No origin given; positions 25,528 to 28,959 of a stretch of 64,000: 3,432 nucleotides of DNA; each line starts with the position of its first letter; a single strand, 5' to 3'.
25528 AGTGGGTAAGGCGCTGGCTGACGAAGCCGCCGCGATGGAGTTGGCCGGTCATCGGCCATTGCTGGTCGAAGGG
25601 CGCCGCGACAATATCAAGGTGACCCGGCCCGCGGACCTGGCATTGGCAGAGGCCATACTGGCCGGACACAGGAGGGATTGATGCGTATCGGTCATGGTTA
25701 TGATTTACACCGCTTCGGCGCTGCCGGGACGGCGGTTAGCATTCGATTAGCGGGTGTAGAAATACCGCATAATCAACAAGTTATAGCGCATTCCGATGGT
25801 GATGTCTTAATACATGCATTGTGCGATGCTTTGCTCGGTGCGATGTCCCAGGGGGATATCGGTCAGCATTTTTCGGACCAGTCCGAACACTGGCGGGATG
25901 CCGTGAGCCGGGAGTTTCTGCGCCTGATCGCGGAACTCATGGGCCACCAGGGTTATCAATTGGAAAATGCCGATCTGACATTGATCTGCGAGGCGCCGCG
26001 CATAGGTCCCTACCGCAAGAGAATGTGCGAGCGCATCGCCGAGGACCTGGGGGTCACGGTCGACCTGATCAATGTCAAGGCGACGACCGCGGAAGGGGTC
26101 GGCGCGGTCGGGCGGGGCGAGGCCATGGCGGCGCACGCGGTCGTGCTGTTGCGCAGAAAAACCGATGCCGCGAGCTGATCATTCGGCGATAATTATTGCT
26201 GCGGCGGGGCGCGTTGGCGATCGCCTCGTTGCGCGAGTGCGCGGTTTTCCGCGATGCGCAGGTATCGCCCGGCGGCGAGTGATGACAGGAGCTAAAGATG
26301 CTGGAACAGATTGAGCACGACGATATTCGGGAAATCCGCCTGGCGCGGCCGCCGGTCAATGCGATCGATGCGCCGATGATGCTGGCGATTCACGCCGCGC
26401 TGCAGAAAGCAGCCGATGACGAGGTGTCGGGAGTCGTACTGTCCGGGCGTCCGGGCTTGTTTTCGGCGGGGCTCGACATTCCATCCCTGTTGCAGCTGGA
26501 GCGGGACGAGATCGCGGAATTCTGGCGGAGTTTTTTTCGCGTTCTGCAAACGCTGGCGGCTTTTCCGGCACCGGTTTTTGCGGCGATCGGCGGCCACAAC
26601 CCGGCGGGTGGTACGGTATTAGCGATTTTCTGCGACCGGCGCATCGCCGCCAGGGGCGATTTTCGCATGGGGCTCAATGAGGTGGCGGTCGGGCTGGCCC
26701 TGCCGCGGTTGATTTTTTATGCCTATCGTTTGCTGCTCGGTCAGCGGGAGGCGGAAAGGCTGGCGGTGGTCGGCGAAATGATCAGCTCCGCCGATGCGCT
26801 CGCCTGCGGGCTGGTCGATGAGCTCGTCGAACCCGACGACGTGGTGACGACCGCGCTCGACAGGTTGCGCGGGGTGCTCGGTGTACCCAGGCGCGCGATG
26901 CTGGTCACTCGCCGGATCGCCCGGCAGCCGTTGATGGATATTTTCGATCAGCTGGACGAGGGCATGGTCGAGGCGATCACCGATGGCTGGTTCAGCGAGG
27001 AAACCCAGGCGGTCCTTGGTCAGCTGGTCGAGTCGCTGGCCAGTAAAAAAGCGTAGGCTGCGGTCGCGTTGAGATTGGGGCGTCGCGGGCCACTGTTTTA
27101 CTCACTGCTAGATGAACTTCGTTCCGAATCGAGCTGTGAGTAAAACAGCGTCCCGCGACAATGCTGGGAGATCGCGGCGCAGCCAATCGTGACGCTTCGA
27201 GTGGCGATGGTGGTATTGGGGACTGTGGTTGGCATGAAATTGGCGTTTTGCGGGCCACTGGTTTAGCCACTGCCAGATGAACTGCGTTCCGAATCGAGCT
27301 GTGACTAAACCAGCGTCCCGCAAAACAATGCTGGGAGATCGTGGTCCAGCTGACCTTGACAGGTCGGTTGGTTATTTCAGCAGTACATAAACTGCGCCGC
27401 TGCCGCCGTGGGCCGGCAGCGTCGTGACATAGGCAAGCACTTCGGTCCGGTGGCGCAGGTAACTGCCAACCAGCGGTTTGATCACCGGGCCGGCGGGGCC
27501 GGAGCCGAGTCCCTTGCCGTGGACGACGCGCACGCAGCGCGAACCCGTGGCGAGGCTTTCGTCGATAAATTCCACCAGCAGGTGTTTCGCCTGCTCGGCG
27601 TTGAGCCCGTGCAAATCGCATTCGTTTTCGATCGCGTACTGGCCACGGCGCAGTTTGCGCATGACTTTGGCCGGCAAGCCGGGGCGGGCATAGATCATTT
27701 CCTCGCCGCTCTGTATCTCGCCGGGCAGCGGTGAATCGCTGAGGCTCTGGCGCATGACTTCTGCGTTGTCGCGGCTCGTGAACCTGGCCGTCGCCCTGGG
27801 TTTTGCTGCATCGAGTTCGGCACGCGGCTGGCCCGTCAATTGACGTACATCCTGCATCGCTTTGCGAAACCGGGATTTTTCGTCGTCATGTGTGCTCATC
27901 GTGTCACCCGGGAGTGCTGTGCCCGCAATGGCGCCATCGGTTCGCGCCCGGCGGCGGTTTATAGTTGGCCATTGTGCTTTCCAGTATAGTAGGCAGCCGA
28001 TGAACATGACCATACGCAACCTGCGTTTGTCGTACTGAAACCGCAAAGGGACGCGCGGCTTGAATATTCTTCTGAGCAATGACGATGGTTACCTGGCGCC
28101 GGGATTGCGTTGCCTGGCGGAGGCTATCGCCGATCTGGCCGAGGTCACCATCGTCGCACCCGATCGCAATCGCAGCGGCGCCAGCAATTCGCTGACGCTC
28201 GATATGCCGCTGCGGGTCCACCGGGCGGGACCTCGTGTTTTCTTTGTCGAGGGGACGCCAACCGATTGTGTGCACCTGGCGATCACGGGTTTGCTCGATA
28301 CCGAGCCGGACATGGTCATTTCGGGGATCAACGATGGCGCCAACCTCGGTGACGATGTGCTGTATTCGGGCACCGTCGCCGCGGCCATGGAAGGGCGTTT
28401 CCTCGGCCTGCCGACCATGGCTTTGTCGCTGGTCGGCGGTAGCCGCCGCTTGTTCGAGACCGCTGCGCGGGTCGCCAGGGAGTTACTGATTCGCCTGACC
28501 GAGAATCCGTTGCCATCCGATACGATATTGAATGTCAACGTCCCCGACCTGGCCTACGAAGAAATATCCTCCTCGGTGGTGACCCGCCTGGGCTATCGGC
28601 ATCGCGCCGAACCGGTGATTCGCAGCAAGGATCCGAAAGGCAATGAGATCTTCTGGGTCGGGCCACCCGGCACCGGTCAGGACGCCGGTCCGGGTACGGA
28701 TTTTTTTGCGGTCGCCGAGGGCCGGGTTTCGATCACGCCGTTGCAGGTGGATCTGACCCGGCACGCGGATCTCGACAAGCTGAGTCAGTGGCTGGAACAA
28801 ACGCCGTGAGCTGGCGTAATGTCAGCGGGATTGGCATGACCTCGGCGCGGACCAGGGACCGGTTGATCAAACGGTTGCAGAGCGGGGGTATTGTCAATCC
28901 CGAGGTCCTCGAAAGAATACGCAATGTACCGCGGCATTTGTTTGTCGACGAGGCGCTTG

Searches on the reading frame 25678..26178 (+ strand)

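Call 11: search_protein_families(library=ncbifam, proteins=[window:25678-26178:+], max_evalue=0.01)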
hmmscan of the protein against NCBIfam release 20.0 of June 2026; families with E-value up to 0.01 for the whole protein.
window:25678-26178:+ (166 aa): 2 families
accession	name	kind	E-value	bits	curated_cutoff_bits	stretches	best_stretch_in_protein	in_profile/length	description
NF006899.0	PRK09382.1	equivalog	2.5e-59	201.3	417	1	2-161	226-382/387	bifunctional 2-C-methyl-D-erythritol 4-phosphate cytidylyltransferase/2-C-methyl-D-erythritol 2,4-cyclodiphosphate synthase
TIGR00151.1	ispF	equivalog_domain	2.4e-55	186.9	116.45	1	3-159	1-154/155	2-C-methyl-D-erythritol 2,4-cyclodiphosphate synthase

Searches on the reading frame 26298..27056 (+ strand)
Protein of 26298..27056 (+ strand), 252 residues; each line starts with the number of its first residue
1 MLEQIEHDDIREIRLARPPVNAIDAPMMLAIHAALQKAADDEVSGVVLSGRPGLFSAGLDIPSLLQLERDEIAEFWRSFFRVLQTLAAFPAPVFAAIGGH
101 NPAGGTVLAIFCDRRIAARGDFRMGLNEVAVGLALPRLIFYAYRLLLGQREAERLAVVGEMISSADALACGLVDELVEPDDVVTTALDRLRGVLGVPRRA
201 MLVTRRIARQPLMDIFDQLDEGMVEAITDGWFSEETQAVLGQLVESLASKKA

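Call 11: search_protein_families(library=ncbifam, proteins=[window:26298-27056:+], max_evalue=0.01)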
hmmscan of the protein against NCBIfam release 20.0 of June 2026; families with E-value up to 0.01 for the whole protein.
window:26298-27056:+ (252 aa): 69 families (the best 25 are shown)
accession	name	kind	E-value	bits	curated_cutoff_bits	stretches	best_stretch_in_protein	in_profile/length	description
NF004858.0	PRK06213.1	equivalog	7e-35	120.8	171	1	6-219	9-220/230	crotonase/enoyl-CoA hydratase family protein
NF004524.0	PRK05869.1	equivalog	1e-23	84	326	1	10-202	18-210/254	enoyl-CoA hydratase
NF051848.1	EnCoAHydtEchA19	equivalog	1.1e-22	80.8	400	1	12-190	12-194/258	enoyl-CoA hydratase EchA19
NF006007.0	PRK08138.1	subfamily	1.9e-22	79.9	355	1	3-198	11-205/261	enoyl-CoA hydratase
NF004840.0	PRK06190.1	equivalog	5.9e-22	78.5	253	1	5-208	9-213/260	enoyl-CoA hydratase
NF005803.0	PRK07658.1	equivalog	1.6e-21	76.9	313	1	6-187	8-190/257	enoyl-CoA hydratase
NF006566.0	PRK09076.1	subfamily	1.9e-21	76.9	286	1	3-196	8-202/260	enoyl-CoA hydratase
NF004795.0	PRK06143.1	subfamily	1.1e-19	71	283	1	19-244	29-254/260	enoyl-CoA hydratase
NF046063.1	oxepin_alt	equivalog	1.6e-19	70.4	300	1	21-220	22-225/254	oxepin-CoA hydrolase, alternative type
NF004681.0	PRK06023.1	equivalog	2.7e-19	69.7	282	1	8-222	11-225/250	crotonase/enoyl-CoA hydratase family protein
NF005699.0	PRK07509.1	equivalog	4.5e-19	69.1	249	1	7-179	11-191/267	crotonase/enoyl-CoA hydratase family protein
NF006128.0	PRK08272.1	subfamily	7.7e-19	68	257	2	79-214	121-252/308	crotonase/enoyl-CoA hydratase family protein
NF005675.0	PRK07468.1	equivalog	1.3e-18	67.7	350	1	10-238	15-246/262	crotonase/enoyl-CoA hydratase family protein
NF004525.0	PRK05870.1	equivalog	1.4e-18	67.8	285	1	7-210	10-212/249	enoyl-CoA hydratase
NF005879.0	PRK07827.1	equivalog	1.8e-18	66.7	283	1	20-237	28-245/261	enoyl-CoA hydratase family protein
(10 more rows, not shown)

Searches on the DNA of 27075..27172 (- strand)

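Call 46: build_rna_model(alignment_id=A2, structure=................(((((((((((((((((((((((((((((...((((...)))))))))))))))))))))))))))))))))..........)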
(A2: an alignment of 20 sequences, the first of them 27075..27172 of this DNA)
Model R1 built from alignment A2 (20 sequences, 98 columns); structure: as given.
model positions 98; base pairs 33; branch points 0; effective number of sequences 0.95; information 0.589 bits per position. Calibrated on 0.2 Mb of random sequence (short: E-values are rough).
structure used (alignment columns):
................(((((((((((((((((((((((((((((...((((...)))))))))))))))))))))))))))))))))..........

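Call 47: search_with_rna_model(model_id=R1, sources=[window, L004, L005, L007, L008, L009, L010, L011, L012, L013, L014, L015, L016, L017, L018, L019, L020, L021, L022], max_evalue=1)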
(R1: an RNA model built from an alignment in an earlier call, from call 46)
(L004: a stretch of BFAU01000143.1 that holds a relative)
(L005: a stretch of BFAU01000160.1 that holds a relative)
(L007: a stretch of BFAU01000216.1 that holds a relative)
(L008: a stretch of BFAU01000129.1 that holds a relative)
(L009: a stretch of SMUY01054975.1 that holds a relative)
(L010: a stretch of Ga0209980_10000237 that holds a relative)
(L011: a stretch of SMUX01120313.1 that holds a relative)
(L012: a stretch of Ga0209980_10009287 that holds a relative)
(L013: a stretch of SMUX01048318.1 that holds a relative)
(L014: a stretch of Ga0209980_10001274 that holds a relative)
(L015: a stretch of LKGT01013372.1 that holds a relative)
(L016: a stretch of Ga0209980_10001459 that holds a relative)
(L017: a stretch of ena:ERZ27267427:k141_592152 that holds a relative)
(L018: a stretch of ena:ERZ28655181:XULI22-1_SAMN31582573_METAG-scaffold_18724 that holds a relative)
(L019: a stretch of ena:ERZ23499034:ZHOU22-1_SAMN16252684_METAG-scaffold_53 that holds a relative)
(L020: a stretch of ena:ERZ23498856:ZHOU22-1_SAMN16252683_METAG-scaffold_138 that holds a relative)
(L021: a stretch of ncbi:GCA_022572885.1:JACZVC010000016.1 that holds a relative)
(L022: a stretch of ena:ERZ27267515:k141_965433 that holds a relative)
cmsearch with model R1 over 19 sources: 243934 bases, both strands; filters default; matches with E-value up to 1: 49.
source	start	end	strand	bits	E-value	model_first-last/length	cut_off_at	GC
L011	2706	2803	+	116.3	2.3e-28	1-98/98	no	0.55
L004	4795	4892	-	115.9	2.9e-28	1-98/98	no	0.56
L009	1187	1284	-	114.6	6.7e-28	1-98/98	no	0.57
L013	10279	10376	-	114.6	6.7e-28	1-98/98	no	0.57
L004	4650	4747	-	114.3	7.7e-28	1-98/98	no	0.57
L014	9043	9140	-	113.9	1e-27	1-98/98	no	0.58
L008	545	642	-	113.2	1.6e-27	1-98/98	no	0.56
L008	401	498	-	111.6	4.3e-27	1-98/98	no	0.57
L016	915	1012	+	111.5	4.5e-27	1-98/98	no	0.53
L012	3170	3267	+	110.8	6.8e-27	1-98/98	no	0.55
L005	4104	4201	+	110.7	7.3e-27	1-98/98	no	0.59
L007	2793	2890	-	110.3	9.1e-27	1-98/98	no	0.58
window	36756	36853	-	110.3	9.2e-27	1-98/98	no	0.54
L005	4247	4344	+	109.8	1.2e-26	1-98/98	no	0.56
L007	2649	2746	-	109.3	1.8e-26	1-98/98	no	0.58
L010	2133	2230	+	108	3.9e-26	1-98/98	no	0.56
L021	6820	6917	+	103.7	5.4e-25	1-98/98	no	0.56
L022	8146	8243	+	103.7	5.4e-25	1-98/98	no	0.56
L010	2302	2399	+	102.7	1e-24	1-98/98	no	0.49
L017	1435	1532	+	96.3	5.3e-23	1-98/98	no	0.53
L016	921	1018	-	64.1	2.2e-14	1-98/98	no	0.52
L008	395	492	+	55.7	3.9e-12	1-98/98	no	0.56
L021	6826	6923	-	55.2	5.2e-12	1-98/98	no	0.54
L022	8152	8249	-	55.2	5.2e-12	1-98/98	no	0.54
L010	2139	2236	-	55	5.8e-12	1-98/98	no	0.54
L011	2712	2809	-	54.8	6.6e-12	1-98/98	no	0.55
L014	9037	9134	+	54.5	8e-12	1-98/98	no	0.57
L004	4644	4741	+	53.8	1.2e-11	1-98/98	no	0.57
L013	10273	10370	+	52.9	2.1e-11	1-98/98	no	0.57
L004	4789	4886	+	52.5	2.8e-11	1-98/98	no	0.57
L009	1181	1278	+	52.5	2.8e-11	1-98/98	no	0.57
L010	2308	2405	-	52.5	2.8e-11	1-98/98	no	0.47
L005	4253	4350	-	50.6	9.1e-11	1-98/98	no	0.56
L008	539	636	+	50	1.3e-10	1-98/98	no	0.56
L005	4110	4207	-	49.9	1.4e-10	1-98/98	no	0.57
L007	2643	2740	+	49.7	1.6e-10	1-98/98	no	0.59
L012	3176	3273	-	49.7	1.6e-10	1-98/98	no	0.56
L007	2787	2884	+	49.1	2.3e-10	1-98/98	no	0.58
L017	1441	1538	-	46.6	1.1e-09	1-98/98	no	0.54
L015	5528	5624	+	39.8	6.8e-08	1-98/98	no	0.53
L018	1235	1323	+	29.9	3e-05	1-98/98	no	0.56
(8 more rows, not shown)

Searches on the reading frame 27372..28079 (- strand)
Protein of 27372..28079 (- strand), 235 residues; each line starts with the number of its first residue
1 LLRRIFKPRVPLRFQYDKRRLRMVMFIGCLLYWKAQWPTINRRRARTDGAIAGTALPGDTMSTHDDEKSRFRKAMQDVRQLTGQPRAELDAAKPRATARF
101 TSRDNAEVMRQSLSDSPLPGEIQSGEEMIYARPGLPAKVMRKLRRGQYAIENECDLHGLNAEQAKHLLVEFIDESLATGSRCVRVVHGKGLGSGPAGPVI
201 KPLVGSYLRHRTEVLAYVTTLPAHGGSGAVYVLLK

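Call 11: search_protein_families(library=ncbifam, proteins=[window:27372-28079:-], max_evalue=0.01)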
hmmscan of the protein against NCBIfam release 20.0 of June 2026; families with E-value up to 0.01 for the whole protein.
window:27372-28079:- (235 aa): 3 families
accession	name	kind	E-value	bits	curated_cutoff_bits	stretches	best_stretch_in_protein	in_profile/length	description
NF033154.1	endonuc_SmrA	equivalog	4.9e-33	114.5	180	1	66-235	1-173/189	DNA endonuclease SmrA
NF003432.0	PRK04946.1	equivalog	1.2e-17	64.4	128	1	62-234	6-172/181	endonuclease SmrB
TIGR01069.2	mutS2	equivalog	7.7e-11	41.1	400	1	146-233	708-789/790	endonuclease MutS2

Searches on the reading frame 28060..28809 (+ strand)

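Call 11: search_protein_families(library=ncbifam, proteins=[window:28060-28809:+], max_evalue=0.01)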
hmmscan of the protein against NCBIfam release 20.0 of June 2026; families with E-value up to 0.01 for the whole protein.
window:28060-28809:+ (249 aa): 13 families
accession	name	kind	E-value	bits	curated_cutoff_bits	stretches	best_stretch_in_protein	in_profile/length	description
NF001489.0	PRK00346.1-3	equivalog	2.6e-115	384.1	295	1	1-247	1-247/250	5'/3'-nucleotidase SurE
NF001488.0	PRK00346.1-1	equivalog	5.1e-95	317.6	396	1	1-247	1-246/253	5'/3'-nucleotidase SurE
NF001490.0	PRK00346.1-4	equivalog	1.5e-87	292.9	233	1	1-246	1-252/254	5'/3'-nucleotidase SurE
NF001492.0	PRK00346.2-2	equivalog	4.1e-71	239.2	271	1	1-244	4-256/261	5'/3'-nucleotidase SurE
NF001494.0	PRK00346.2-4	equivalog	4.9e-66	222.9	313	1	2-246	3-258/259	5'/3'-nucleotidase SurE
TIGR00087.1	surE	equivalog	6.6e-65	219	135.1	1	1-233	1-252/252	5'/3'-nucleotidase SurE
NF010545.0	PRK13935.1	equivalog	1.1e-58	198.4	365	1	1-247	1-251/254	stationary phase survival protein SurE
NF010542.0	PRK13932.1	equivalog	1.9e-57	194.4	436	1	2-244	11-257/261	stationary phase survival protein SurE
NF001491.0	PRK00346.2-1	equivalog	1.5e-55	188.3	290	1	1-247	3-264/266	5'/3'-nucleotidase SurE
NF010543.0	PRK13933.1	equivalog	3e-53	180.9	280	1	1-246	1-252/253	stationary phase survival protein SurE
NF001493.0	PRK00346.2-3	equivalog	1.6e-49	169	230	1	1-170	5-184/269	5'/3'-nucleotidase SurE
NF010541.0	PRK13931.1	equivalog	2.4e-44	151.7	422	1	1-243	1-258/261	5'/3'-nucleotidase SurE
NF010544.0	PRK13934.1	equivalog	9.6e-39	133.1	325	1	1-235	1-244/266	stationary phase survival protein SurE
